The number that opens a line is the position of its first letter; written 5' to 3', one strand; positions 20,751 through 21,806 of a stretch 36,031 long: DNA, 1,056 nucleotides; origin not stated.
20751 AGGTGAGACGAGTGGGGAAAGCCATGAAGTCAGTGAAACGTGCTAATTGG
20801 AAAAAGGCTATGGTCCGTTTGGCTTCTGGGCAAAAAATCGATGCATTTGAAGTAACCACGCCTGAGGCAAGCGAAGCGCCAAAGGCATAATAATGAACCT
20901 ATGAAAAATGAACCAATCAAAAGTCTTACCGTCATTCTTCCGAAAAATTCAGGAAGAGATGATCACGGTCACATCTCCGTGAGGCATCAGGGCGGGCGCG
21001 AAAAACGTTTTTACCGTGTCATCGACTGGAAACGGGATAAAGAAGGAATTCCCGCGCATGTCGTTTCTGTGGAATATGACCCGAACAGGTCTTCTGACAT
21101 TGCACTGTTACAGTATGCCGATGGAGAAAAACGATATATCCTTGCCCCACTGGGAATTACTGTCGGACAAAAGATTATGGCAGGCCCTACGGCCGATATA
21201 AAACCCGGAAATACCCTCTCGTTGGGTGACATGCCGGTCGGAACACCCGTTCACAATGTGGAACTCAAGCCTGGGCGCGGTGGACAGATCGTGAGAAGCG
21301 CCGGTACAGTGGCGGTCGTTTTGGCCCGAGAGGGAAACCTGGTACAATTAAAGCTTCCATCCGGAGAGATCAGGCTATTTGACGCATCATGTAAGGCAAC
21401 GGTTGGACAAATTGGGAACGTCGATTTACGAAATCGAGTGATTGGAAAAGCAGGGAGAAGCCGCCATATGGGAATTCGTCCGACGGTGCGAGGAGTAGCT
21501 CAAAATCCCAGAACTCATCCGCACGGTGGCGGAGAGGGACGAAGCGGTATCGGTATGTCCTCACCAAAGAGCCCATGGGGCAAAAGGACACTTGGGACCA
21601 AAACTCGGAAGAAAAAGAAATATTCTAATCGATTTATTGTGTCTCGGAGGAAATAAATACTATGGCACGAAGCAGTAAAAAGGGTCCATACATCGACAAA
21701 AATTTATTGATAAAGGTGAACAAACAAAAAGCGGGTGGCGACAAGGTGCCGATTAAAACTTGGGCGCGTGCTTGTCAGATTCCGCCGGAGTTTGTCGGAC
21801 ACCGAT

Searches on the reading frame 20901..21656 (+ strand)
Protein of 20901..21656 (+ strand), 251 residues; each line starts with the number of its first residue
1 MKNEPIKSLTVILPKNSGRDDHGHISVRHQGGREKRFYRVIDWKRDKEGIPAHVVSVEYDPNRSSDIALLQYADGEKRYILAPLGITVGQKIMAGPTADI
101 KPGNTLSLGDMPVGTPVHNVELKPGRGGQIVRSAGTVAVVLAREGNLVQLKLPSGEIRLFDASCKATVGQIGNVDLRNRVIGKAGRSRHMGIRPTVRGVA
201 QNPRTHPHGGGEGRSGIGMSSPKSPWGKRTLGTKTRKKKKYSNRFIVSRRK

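Call 34: search_protein_families(library=pfam, proteins=[window:20901-21656:+], max_evalue=0.001)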
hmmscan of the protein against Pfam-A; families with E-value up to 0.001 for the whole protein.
window:20901-21656:+ (251 aa): 2 families
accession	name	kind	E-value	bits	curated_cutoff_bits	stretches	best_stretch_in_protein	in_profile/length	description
PF03947.24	Ribosomal_L2_C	-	2.2e-50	170.4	33.7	1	101-227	1-126/126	Ribosomal Proteins L2, C-terminal domain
PF00181.30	Ribosomal_L2_N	-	5.3e-31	106.9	23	1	18-93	1-76/77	Ribosomal Proteins L2, RNA binding N-terminal domain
